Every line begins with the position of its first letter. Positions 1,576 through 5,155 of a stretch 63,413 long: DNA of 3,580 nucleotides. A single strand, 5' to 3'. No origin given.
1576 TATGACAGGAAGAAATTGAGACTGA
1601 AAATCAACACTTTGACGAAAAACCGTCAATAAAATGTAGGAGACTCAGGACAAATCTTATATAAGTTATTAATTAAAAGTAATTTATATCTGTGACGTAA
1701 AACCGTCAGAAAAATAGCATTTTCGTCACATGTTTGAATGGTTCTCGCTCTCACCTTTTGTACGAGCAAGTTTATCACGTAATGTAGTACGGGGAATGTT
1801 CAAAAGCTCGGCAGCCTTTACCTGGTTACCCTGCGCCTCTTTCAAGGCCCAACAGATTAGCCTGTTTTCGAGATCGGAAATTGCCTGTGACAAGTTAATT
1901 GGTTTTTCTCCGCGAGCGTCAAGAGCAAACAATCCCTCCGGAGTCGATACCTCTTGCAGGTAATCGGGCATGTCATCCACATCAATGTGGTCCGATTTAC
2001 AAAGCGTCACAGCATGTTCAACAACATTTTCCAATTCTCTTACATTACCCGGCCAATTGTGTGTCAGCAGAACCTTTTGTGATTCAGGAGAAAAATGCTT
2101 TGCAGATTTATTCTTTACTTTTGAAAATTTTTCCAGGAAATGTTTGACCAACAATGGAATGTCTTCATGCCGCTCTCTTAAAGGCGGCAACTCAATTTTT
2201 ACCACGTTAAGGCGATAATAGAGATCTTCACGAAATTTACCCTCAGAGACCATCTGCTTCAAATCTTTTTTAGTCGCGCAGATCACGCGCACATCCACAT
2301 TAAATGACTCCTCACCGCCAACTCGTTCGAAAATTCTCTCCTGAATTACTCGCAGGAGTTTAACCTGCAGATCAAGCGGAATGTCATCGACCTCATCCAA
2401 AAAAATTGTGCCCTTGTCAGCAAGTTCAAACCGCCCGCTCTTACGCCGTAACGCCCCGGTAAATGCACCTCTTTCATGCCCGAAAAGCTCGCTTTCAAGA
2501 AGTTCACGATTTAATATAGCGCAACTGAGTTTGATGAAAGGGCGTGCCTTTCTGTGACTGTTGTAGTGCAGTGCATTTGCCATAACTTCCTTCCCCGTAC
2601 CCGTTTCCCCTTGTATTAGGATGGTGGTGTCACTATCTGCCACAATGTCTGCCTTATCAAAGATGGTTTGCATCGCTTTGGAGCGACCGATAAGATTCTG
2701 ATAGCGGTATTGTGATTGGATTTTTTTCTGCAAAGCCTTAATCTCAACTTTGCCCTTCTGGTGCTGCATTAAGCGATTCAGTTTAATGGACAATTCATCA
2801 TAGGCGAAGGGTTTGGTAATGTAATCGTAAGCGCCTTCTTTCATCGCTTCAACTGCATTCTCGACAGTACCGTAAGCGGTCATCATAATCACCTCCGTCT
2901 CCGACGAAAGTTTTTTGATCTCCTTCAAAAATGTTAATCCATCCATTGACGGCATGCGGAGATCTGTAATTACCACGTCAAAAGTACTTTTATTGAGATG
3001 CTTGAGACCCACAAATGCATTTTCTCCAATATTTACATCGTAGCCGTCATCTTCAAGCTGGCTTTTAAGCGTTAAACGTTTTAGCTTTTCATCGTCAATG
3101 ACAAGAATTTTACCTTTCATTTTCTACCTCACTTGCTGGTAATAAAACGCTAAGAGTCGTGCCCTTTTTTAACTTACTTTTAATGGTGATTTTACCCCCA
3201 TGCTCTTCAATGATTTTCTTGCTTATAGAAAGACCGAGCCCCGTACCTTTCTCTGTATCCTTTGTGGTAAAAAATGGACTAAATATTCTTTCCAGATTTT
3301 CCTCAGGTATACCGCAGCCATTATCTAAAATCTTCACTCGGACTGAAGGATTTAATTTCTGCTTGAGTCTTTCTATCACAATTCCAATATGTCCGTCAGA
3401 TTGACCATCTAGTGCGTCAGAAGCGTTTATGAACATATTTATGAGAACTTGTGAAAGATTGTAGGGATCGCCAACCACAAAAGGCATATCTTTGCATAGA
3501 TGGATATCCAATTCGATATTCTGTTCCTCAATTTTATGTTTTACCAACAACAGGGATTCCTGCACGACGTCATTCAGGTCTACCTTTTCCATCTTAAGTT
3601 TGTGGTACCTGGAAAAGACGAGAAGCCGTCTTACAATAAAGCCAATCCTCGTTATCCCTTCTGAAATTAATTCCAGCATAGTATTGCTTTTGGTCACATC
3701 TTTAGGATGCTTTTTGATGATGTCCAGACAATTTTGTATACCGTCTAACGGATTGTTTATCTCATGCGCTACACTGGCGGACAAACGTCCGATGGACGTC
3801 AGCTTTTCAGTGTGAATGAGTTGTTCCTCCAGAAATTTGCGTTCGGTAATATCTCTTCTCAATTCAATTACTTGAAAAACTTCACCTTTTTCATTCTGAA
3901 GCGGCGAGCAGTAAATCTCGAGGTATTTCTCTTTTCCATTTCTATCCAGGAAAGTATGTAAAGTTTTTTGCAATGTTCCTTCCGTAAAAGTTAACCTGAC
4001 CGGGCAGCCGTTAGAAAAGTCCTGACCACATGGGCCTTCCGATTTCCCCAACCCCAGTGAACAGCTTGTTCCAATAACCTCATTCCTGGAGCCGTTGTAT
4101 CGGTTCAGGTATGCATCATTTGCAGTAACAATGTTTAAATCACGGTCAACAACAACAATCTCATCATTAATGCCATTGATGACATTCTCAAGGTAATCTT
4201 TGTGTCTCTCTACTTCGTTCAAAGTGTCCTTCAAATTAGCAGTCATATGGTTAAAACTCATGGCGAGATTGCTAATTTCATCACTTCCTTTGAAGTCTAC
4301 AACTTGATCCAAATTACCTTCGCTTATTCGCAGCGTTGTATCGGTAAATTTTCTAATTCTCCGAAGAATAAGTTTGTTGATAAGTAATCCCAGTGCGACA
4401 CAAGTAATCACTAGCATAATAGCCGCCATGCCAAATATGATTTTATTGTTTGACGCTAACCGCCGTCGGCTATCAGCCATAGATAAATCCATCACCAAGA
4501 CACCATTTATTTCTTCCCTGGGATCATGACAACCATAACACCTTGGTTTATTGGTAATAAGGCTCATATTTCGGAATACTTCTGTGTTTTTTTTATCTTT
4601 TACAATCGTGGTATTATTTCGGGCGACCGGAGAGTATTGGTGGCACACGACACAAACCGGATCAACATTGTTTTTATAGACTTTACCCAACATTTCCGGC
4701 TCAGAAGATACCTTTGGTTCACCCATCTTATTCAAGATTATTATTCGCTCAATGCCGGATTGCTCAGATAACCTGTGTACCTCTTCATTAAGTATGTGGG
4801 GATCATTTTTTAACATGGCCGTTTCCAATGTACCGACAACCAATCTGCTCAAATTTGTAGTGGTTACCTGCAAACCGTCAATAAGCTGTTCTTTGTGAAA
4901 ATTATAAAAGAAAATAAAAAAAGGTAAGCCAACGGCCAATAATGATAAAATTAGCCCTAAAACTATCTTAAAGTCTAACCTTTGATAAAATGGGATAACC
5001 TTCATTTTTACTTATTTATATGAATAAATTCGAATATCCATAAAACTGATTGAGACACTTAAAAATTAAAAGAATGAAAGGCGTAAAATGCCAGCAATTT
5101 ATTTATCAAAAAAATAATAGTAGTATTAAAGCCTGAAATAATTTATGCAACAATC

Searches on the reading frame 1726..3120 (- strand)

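Call 88: search_protein_families(library=pfam, proteins=[window:1726-3120:-], max_evalue=0.00001)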
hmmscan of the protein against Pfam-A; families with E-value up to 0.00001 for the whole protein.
window:1726-3120:- (464 aa): 6 families
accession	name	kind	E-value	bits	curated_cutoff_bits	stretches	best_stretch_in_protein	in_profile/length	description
PF00158.32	Sigma54_activat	-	2.4e-72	242.5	20.2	1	143-310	1-168/168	Sigma-54 interaction domain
PF00072.30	Response_reg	-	1.3e-30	106.3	30.2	1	5-113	1-109/111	Response regulator receiver domain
PF25601.1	AAA_lid_14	-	1.2e-28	99.1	27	1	315-392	1-78/87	AAA+ ATPase lid domain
PF14532.12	Sigma54_activ_2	-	9.6e-24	84.6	25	1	144-314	1-138/138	Sigma-54 interaction domain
PF02954.25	HTH_8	-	7.7e-10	38.8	22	1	415-453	3-41/42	Bacterial regulatory protein, Fis family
PF07728.20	AAA_5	-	3.9e-06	27.3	22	0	167-283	2-121/139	AAA domain (dynein-related subfamily)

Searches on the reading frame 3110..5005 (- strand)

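Call 88: search_protein_families(library=pfam, proteins=[window:3110-5005:-], max_evalue=0.00001)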
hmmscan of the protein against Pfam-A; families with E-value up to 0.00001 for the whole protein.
window:3110-5005:- (631 aa): 5 families
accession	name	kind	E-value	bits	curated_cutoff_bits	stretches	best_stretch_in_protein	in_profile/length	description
PF02518.31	HATPase_c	-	1.8e-25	89.9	26.4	1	512-624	1-109/111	Histidine kinase-, DNA gyrase B-, and HSP90-like ATPase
PF00672.30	HAMP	-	3.1e-13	50.2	25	1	209-259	2-52/53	HAMP domain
PF08448.16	PAS_4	-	6e-12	46.2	23.1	1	279-390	4-109/110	PAS fold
PF13426.13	PAS_9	-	1.6e-10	41.6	27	1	281-388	2-103/103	PAS domain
PF00512.31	HisKA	-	4.6e-09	36.6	26.9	1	406-466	3-62/66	His Kinase A (phospho-acceptor) domain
